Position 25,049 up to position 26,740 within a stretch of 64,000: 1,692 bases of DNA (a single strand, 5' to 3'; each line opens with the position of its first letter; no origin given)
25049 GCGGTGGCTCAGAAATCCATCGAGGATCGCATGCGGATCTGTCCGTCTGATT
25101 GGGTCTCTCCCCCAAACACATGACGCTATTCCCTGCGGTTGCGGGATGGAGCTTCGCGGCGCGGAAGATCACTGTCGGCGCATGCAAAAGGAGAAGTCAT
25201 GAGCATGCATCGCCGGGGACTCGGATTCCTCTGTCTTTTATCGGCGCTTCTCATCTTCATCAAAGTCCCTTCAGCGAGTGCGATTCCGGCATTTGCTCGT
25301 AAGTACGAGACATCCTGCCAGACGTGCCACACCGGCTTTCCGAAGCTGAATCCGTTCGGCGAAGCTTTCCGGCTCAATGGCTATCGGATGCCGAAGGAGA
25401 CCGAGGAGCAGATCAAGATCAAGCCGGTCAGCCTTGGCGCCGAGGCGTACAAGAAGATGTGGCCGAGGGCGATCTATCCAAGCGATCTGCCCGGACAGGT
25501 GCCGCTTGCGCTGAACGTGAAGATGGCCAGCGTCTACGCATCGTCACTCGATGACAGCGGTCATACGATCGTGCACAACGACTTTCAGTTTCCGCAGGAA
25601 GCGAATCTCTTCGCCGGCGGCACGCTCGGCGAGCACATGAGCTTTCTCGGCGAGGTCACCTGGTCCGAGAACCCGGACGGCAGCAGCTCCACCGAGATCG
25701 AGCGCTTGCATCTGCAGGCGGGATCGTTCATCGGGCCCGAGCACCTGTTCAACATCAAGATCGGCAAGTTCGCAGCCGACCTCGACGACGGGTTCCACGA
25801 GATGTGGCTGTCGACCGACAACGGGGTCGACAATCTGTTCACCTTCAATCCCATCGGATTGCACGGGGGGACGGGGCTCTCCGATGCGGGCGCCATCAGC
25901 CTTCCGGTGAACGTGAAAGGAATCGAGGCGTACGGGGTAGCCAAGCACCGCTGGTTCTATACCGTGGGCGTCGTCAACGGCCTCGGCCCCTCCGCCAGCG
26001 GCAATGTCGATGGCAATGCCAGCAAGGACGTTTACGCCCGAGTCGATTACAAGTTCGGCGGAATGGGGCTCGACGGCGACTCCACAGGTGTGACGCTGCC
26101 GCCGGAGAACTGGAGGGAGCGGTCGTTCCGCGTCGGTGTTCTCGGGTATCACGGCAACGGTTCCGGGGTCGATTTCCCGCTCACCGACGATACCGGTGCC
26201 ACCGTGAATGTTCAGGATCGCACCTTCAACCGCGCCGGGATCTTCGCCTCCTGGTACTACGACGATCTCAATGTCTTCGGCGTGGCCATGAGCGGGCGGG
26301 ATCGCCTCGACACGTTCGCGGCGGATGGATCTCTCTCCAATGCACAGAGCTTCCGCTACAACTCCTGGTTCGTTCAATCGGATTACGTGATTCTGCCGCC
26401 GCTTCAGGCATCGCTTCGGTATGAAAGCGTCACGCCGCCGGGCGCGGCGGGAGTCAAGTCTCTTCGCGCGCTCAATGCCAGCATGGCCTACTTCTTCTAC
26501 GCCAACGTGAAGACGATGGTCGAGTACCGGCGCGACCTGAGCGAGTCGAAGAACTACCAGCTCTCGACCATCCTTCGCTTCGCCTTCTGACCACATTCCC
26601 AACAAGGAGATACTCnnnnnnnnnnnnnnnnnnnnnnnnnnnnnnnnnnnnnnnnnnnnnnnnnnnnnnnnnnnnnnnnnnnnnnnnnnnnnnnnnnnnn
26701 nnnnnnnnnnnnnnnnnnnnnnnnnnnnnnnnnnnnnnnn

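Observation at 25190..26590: c-type heme motif fused to a predicted outer-membrane beta-barrel ('heme-porin')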

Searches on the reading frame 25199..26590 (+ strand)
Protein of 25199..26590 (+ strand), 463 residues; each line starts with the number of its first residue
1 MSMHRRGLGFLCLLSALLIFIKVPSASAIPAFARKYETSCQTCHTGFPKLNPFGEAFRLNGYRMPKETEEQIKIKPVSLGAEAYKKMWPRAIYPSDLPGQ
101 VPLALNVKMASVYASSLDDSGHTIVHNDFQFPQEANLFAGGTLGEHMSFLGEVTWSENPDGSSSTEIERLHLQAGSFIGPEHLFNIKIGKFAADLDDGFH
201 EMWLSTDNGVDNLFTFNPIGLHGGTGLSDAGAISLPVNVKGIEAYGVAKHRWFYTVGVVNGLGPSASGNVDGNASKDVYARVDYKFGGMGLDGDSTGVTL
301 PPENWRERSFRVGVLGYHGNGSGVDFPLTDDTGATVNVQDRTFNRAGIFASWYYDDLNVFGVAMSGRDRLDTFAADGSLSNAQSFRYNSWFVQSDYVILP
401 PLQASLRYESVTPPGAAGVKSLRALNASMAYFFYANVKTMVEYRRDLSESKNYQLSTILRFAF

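Call 4: search_protein_families(library=ncbifam, proteins=[window:25199-26590:+], max_evalue=0.01)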
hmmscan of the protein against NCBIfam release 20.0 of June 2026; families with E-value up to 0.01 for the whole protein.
window:25199-26590:+ (463 aa): 0 families

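Call 5: search_protein_families(library=pfam, proteins=[window:25199-26590:+], max_evalue=0.1)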
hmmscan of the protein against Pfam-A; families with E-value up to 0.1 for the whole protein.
window:25199-26590:+ (463 aa): 0 families

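Call 6: search_solved_structures(query=window:25199-26590:+, max_evalue=10)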
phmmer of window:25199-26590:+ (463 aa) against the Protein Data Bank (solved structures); distinct sequences matched with E-value up to 10: 1.
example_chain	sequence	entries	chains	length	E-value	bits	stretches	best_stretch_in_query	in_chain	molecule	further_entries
1ofw_A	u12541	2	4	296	5.2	8.8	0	34-70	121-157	NINE-HEME CYTOCHROME C | NINE HEME CYTOCHROME C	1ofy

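Call 7: find_homologous_proteins(query=window:25199-26590:+, max_evalue=0.001)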
Query window:25199-26590:+ (463 aa): 1469 proteins with E <= 0.001 among 8000 candidates; the best 120 are listed.
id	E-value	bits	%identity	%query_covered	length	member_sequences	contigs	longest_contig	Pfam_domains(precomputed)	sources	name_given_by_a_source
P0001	4.2e-290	980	91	100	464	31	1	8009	-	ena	-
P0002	6.9e-273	923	84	100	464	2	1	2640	-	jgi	jgi:hypothetical protein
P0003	1.3e-263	893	81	100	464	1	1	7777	-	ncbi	-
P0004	2.1e-262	889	82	100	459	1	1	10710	-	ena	-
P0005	8.1e-261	884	79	100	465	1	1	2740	-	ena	-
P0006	8.4e-258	874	81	100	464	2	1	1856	-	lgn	-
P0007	1.5e-256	870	79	100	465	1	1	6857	-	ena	-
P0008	2.5e-256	869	80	99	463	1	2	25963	-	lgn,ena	-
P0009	8.0e-256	867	78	100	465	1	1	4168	-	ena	-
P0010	1.5e-255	866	80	97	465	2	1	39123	-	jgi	jgi:hypothetical protein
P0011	5.7e-255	864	82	97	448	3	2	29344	-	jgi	jgi:hypothetical protein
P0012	8.3e-255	864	80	100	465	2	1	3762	-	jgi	jgi:hypothetical protein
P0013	8.3e-254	861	80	99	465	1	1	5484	-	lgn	-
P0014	4.0e-253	858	79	100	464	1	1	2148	-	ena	-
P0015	8.2e-253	857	80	96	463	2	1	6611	-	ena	-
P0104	2.6e-199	681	64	96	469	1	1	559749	-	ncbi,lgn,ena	-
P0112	4.9e-191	654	61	100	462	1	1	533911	-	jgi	jgi:hypothetical protein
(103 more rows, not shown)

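Call 19: find_encoding_contigs(protein=P0104, flank=10000, max_places=2)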
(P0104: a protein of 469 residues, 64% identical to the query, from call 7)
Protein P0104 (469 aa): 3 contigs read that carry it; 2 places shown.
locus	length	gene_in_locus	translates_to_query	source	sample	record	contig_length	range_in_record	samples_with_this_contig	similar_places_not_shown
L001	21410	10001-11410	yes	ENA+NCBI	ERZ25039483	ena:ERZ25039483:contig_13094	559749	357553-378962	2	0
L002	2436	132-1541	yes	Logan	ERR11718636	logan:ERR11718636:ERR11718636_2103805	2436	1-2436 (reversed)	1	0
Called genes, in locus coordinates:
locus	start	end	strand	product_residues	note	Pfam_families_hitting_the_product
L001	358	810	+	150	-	PF02685:Glucokinase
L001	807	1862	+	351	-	PF00316:FBPase, PF18913:FBPase_C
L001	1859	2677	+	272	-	PF01182:Glucosamine_iso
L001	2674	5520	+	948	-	PF00923:TAL_FSA, PF00342:PGI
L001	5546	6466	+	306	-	PF03446:NAD_binding_2, PF03807:F420_oxidored (weak), PF00393:6PGD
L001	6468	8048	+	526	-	PF00479:G6PD_N, PF02781:G6PD_C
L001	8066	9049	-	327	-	PF04909:Amidohydro_2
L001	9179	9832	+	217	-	PF00989:PAS, PF08448:PAS_4 (weak), PF13426:PAS_9, PF00196:GerE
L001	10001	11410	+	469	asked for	-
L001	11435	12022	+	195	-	PF13620:CarboxypepD_reg, PF14686:fn3_3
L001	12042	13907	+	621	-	PF13237:Fer4_10 (faint), PF14691:Fer4_20, PF00070:Pyr_redox (faint), PF01266:DAO (weak), PF07992:Pyr_redox_2, PF13450:NAD_binding_8, PF12838:Fer4_7, PF00037:Fer4 (weak), +1 more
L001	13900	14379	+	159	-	PF00355:Rieske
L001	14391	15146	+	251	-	PF00033:Cytochrome_B, PF14358:DUF4405 (weak), PF13631:Cytochrom_B_N_2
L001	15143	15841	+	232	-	PF00032:Cytochrom_B_C (faint)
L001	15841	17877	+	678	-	PF09699:Paired_CXXCH_1 (faint), PF13442:Cytochrome_CBB3 (faint), PF14522:Cytochrome_C7 (faint), PF02433:FixO (faint), PF00034:Cytochrom_C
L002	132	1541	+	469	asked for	-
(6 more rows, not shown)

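Call 20: find_encoding_contigs(protein=P0112, flank=10000, max_places=2)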
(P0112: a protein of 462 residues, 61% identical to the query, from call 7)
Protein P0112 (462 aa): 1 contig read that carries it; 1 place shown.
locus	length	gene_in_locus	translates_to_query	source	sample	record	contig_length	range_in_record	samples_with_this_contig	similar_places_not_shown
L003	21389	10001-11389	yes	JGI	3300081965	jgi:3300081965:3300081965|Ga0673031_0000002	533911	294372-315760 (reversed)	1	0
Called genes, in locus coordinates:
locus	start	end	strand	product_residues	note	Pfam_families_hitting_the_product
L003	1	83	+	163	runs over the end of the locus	PF00359:PTS_EIIA_2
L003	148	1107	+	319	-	PF07905:PucR (weak), PF02603:Hpr_kinase_N, PF07475:Hpr_kinase_C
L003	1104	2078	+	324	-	PF03668:RapZ-like_N, PF22740:PapZ_C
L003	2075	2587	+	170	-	PF03610:EIIA-man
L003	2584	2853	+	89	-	PF00381:PTS-HPr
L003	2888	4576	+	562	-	PF05524:PEP-utilisers_N, PF00391:PEP-utilizers, PF02896:PEP-utilizers_C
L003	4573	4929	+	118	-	PF01050:MannoseP_isomer, PF05899:Cupin_3 (weak), PF07883:Cupin_2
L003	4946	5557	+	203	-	-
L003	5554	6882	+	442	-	PF00919:UPF0004, PF04055:Radical_SAM, PF01938:TRAM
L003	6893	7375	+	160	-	PF02577:BFN_dom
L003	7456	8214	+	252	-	PF00142:Fer4_NifH, PF01656:CbiA, PF02374:ArsA_ATPase, PF06564:CBP_BcsQ (weak), PF09140:MipZ, PF10609:ParA, PF13614:AAA_31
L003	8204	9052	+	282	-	PF02195:ParB_N, PF17762:HTH_ParB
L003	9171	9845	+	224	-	PF00989:PAS, PF13188:PAS_8, PF08448:PAS_4, PF13426:PAS_9, PF00196:GerE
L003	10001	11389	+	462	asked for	-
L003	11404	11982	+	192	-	PF13620:CarboxypepD_reg, PF14686:fn3_3 (weak)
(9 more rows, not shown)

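Call 21: search_protein_representatives(alignment_id=A1)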
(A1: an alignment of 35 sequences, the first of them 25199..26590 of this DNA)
Query: 35 sequences, 464 profile positions. Proteins with E-value up to 0.001 (for the whole library): 3688; up to 1e-10: 1101; up to 1e-30: 291. The best 150 are listed.
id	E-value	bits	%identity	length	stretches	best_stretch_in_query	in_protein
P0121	9.2e-211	716.7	-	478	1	11-464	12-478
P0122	6.4e-134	463.4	-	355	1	88-345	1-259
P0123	1.5e-131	455.6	-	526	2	14-334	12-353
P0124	8.7e-131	453.1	-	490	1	9-464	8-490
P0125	7.4e-129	446.7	-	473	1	14-464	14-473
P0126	7.6e-117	407.1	-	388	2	10-274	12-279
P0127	1.8e-111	389.4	-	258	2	100-276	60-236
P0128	7.1e-109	380.8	-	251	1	10-245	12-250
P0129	3.7e-108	378.5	-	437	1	20-257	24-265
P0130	1.4e-106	373.3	-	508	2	9-335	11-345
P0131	1.0e-103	363.8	-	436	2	6-123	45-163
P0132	1.9e-98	346.5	-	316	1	5-232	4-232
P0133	1.4e-93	330.4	-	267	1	203-464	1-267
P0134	3.1e-84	299.6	-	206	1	261-463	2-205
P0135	5.0e-82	292.3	-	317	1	8-307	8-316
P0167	1.6e-67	244.5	-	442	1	12-449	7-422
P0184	5.5e-61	222.9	-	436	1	11-439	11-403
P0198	2.8e-58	214.0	-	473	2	13-170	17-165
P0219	1.4e-54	201.8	-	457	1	8-463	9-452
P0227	1.5e-53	198.4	-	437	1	13-464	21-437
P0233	6.1e-53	196.4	-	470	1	11-450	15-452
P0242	2.3e-51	191.2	-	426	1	6-323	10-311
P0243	3.4e-51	190.7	-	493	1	9-394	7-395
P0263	6.2e-49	183.2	-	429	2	11-196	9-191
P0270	2.0e-47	178.2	-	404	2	18-158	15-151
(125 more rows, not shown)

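Call 22: predict_structure(alignment_id=A1)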
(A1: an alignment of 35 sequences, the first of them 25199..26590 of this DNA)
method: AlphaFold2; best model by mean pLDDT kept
length: 463 residues; sequences in the alignment: 35
mean_pLDDT: 58.9   pTM: 0.56
mean pLDDT of the five models: 58.9, 57.3, 54.3, 50.6, 48.8
residues with pLDDT >= 90: 0; 70-90: 161; 50-70: 159; < 50: 143
segments of 3 or more residues with pLDDT < 50: 22-67, 71-80, 112-116, 122-124, 126-130, 196-209, 228-233, 263-272, 290-300, 434-463
pLDDT, mean of each block of 10 residues (from residue 1): 63 74 32 25 24 26 39 44 56 57 53 52 48 60 62 66 63 58 71 51 41 57 51 53 75 79 45 67 74 43 67 83 74 80 83 83 84 84 83 77 75 67 74 37 29 27 26
secondary structure, 60 per line:
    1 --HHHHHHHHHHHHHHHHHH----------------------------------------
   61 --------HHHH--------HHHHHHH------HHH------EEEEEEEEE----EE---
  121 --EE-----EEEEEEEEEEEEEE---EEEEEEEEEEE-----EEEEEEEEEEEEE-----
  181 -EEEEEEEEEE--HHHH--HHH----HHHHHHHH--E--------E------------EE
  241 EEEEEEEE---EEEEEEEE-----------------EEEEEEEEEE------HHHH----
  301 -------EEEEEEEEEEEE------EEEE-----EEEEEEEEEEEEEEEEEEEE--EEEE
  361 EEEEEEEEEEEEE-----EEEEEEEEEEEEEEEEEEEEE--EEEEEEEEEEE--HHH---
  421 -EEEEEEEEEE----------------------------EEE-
elements in order: H3-20 H69-72 H81-87 E103-111 E130-143 E147-157 E163-175 E182-191 H194-197 H207-214 E239-248 E252-259 E277-286 H293-296 E308-319 E326-329 E335-354 E357-373 E379-399 E402-412 E422-431 E460-462

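Call 36: find_related_loci(query=A2, collection=genome_contigs, flank=9000)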
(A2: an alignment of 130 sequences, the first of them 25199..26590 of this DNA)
Query A2 (463 aa) in genome_contigs; peptide patterns used: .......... (x = any residue, [..] = any of these).
599 stretches matched a pattern (row limit reached: there are more); 591 encode a relative of the query (tblastn E <= 1e-3); the best 80 are kept; 80 distinct loci.
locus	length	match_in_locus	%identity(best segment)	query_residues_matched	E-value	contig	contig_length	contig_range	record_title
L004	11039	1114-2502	94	1-463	0e+0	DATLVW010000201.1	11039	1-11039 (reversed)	MAG TPA_asm: Thermoanaerobaculia bacterium isolate SMAG_U13202 k141_503970, whole genome shotgun sequence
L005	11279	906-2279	73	1-463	0e+0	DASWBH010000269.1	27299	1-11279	MAG TPA_asm: Thermoanaerobaculia bacterium isolate SMAG_U2677 k141_224459, whole genome shotgun sequence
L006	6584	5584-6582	90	1-332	0e+0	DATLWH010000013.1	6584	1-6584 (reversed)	MAG TPA_asm: Thermoanaerobaculia bacterium isolate SMAG_U13213 k141_143190, whole genome shotgun sequence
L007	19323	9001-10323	67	26-463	0e+0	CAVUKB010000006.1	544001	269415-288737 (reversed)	MAG: uncultured Acidobacteriota bacterium isolate MFD01721.bin.1.215 genome assembly, contig: contig_24072, whole genome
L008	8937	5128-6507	63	5-463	0e+0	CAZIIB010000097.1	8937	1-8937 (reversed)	MAG TPA_asm: uncultured Thermoanaerobaculia bacterium isolate SRP214966_co3_65 genome assembly, contig: NODE_13524_lengt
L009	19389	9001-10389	60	2-463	0e+0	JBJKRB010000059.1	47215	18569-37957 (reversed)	MAG: Thermoanaerobaculia bacterium isolate Bin_49 S1Ck127_3306549_flag_0_multi_23.0000_len_47215, whole genome shotgun s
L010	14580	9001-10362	62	11-463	0e+0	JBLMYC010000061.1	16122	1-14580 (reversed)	MAG: Acidobacteriota bacterium isolate MAG239 PRJNA957066_bin21_renamed_60, whole genome shotgun sequence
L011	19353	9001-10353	61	14-462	0e+0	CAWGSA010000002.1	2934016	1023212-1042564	MAG: uncultured Acidobacteriota bacterium isolate MFD06085.bin.1.160 genome assembly, contig: contig_18397, whole genome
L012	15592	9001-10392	59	1-463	0e+0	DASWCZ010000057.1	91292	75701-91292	MAG TPA_asm: Thermoanaerobaculia bacterium isolate SMAG_U2722 k141_965438, whole genome shotgun sequence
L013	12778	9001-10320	62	26-463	0e+0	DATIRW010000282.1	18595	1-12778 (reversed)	MAG TPA_asm: Thermoanaerobaculia bacterium isolate SMAG_U15913 k141_466237, whole genome shotgun sequence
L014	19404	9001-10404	60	3-463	3e-179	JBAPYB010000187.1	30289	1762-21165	MAG: Thermoanaerobaculia bacterium isolate MFD00413_ilm_asm_bin5 k127_46316, whole genome shotgun sequence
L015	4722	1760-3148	58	3-463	0e+0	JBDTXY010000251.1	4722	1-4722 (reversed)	MAG: Acidobacteriota bacterium isolate cluster4_bin.127 NODE_76441_length_4722_cov_3.988429, whole genome shotgun sequen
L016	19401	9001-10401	58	1-463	1e-178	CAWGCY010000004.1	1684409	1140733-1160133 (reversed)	MAG: Thermoanaerobaculia bacterium isolate MFD05942.bin.1.16 genome assembly, contig: contig_12379, whole genome shotgun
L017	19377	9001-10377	60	6-463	4e-179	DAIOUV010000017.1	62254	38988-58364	MAG TPA_asm: Acidobacteriota bacterium isolate CTOTU10854 NODE_54_length_62254_cov_14.106384, whole genome shotgun seque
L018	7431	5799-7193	56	1-463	2e-176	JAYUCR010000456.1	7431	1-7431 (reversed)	MAG: Acidobacteriota bacterium isolate GFS_6995 GFS_6995_455, whole genome shotgun sequence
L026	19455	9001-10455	54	8-463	2e-169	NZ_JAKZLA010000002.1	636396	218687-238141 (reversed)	Geothrix terrae strain SG184 Scaffold2, whole genome shotgun sequence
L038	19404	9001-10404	54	26-463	5e-163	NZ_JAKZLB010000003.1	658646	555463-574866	Geothrix oryzisoli strain SG189 Scaffold3, whole genome shotgun sequence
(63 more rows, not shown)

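Call 43: predict_structure(alignment_id=A2)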
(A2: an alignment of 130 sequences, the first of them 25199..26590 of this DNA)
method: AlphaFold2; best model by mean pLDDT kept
length: 463 residues; sequences in the alignment: 130
mean_pLDDT: 89.9   pTM: 0.85
mean pLDDT of the five models: 89.9, 88.9, 88.6, 88.1, 88.1
residues with pLDDT >= 90: 343; 70-90: 86; 50-70: 23; < 50: 11
segments of 3 or more residues with pLDDT < 50: 18-26
pLDDT, mean of each block of 10 residues (from residue 1): 64 68 50 85 91 94 90 93 96 94 93 95 95 95 94 94 95 92 95 80 69 80 81 80 97 97 82 93 97 95 96 96 93 95 95 96 95 96 95 96 96 82 95 95 95 96 93
secondary structure, 60 per line:
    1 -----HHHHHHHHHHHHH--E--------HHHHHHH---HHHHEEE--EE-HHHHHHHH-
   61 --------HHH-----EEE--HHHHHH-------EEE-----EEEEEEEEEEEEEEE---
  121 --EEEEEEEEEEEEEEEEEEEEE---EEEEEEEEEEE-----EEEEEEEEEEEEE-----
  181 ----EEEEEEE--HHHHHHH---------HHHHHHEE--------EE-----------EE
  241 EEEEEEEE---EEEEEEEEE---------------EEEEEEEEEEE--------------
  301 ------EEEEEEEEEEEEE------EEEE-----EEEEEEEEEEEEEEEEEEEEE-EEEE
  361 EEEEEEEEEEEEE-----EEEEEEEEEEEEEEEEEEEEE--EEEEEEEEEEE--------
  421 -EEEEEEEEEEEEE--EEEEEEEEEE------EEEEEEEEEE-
elements in order: H6-18 H30-36 H40-43 E44-46 H52-59 E77-79 H82-87 E95-97 E103-117 E123-143 E147-157 E163-175 E185-191 H194-200 H210-215 E239-248 E252-260 E276-286 E307-319 E326-329 E335-355 E357-373 E379-399 E402-412 E422-434 E437-446 E453-462

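Call 46: fold_search(model_id=the predicted structure, library=pdb)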
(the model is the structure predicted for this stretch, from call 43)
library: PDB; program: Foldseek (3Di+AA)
matches with E <= 10: 993; with E <= 0.001: 235
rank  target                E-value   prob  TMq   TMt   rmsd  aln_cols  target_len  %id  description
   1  6ehc_A                1.0e-12  1.00  0.43  0.61   7.8       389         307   15  OmpUdeltaN (N-terminus deletion mutant of OmpU), outer membrane protein of Vibrio cholerae (released 2018-04-25)
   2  2o4v_A                6.6e-12  1.00  0.54  0.60   6.3       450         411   12  An arginine ladder in OprP mediates phosphate specific transfer across the outer membrane (released 2006-12-26)
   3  6ehe                  7.8e-12  1.00  0.44  0.63   7.4       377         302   12  OmpTdeltaL8 (loop L8 deletion mutant of OmpT), an outer membrane protein of Vibrio cholerae (released 2018-04-25)
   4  3wi5                  9.1e-12  1.00  0.47  0.66   7.3       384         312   11  Crystal structure of the Loop 7 mutant PorB from Neisseria meningitidis serogroup B (released 2014-01-01)
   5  8jto                  9.6e-12  1.00  0.45  0.59   6.7       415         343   12  Outer membrane porin of Burkholderia pseudomallei (BpsOmp38) in complex with ceftazidime (released 2024-06-26)
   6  6ehb_C                1.3e-11  1.00  0.43  0.60   7.3       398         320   15  OmpU, an outer membrane protein, of Vibrio cholerae (released 2018-04-25)
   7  5mdq_A                1.3e-11  1.00  0.48  0.61   7.8       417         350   11  Crystal structure of outer membrane expressed Chitoporin VhChip from Vibrio harveyi (released 2017-12-20)
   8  4kr8_C                1.3e-11  1.00  0.46  0.60   7.9       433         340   11  Salmonella typhi OmpF complex with Daunomycin (released 2014-05-28)
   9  4d64_A                1.5e-11  1.00  0.50  0.63   6.7       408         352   11  Structure of porin Omp-Pst1 from P. stuartii; the crystallographic symmetry generates a dimer of trimers. (released 2016-03-09)
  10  1hxx                  2.1e-11  1.00  0.50  0.67   6.2       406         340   10  OMPF PORIN MUTANT Y106F (released 2001-06-06)
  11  5mdo_A                2.6e-11  1.00  0.48  0.63   6.2       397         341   12  Crystal structure of in vitro folded Chitoporin VhChip from Vibrio harveyi (crystal form I) (released 2017-12-20)
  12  5oyk                  3.2e-11  1.00  0.44  0.60   7.5       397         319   10  Outer-membrane expressed OmpT of Vibrio cholerae (released 2018-04-25)
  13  3a2s_X                4.4e-11  1.00  0.50  0.65   6.5       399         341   12  Crystal Structure of outer membrane protein PorB from Neisseria meningitidis in complex with sucrose (released 2010-04-07)
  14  7fdy_A                4.7e-11  1.00  0.50  0.65   6.3       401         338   10  Structure of OmpF1 (released 2022-11-16)
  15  5o9c_A                4.9e-11  1.00  0.50  0.64   6.4       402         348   12  Crystal structure of Omp36 from Enterobacter aerogenes (released 2018-06-27)
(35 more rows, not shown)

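Call 55: list_cluster_members(proteins=[P0242, P0233, P0219, P0167, P0263, P0198, P0243, P0227, P0184, P0270])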
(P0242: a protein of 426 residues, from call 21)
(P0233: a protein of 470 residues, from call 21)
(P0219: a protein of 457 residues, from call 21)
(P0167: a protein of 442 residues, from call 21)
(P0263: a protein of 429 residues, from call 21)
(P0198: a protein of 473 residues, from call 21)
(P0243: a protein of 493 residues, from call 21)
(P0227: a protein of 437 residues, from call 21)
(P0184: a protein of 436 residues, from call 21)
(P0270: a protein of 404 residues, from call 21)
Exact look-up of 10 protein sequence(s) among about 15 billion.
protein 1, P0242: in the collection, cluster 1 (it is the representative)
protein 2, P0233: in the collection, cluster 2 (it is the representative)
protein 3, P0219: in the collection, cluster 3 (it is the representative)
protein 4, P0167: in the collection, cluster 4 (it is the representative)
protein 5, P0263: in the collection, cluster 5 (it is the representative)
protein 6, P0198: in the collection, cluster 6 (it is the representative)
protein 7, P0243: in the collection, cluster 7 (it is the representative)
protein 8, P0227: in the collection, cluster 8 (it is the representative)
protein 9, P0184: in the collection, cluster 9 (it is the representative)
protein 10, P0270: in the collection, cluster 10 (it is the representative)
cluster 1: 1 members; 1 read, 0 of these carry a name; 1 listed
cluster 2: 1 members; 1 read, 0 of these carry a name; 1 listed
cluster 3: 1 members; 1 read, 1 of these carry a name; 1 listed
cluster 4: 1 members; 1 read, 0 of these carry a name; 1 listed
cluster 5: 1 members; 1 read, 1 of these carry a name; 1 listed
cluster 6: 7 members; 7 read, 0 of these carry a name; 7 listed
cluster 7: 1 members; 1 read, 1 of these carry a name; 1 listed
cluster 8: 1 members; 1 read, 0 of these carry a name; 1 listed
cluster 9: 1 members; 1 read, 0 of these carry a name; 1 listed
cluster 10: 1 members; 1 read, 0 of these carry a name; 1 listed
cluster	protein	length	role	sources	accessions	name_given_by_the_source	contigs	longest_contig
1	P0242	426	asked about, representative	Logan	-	-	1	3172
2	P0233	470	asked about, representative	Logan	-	-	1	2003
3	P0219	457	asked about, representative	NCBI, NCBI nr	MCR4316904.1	MAG: hypothetical protein NUW37_11215 [Planctomycetes bacterium] | hypothetical protein [Planctomycetota bacterium]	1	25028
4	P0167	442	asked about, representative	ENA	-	-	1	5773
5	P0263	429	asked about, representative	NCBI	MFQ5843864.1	MAG: hypothetical protein ACE5JG_02640 [Planctomycetota bacterium]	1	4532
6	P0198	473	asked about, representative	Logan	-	-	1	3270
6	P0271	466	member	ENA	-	-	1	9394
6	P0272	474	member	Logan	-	-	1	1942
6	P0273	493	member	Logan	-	-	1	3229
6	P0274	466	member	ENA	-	-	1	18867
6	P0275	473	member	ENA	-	-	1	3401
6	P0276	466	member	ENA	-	-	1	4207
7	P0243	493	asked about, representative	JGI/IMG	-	hypothetical protein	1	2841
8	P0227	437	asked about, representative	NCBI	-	-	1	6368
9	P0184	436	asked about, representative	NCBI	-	-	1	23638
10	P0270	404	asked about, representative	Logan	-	-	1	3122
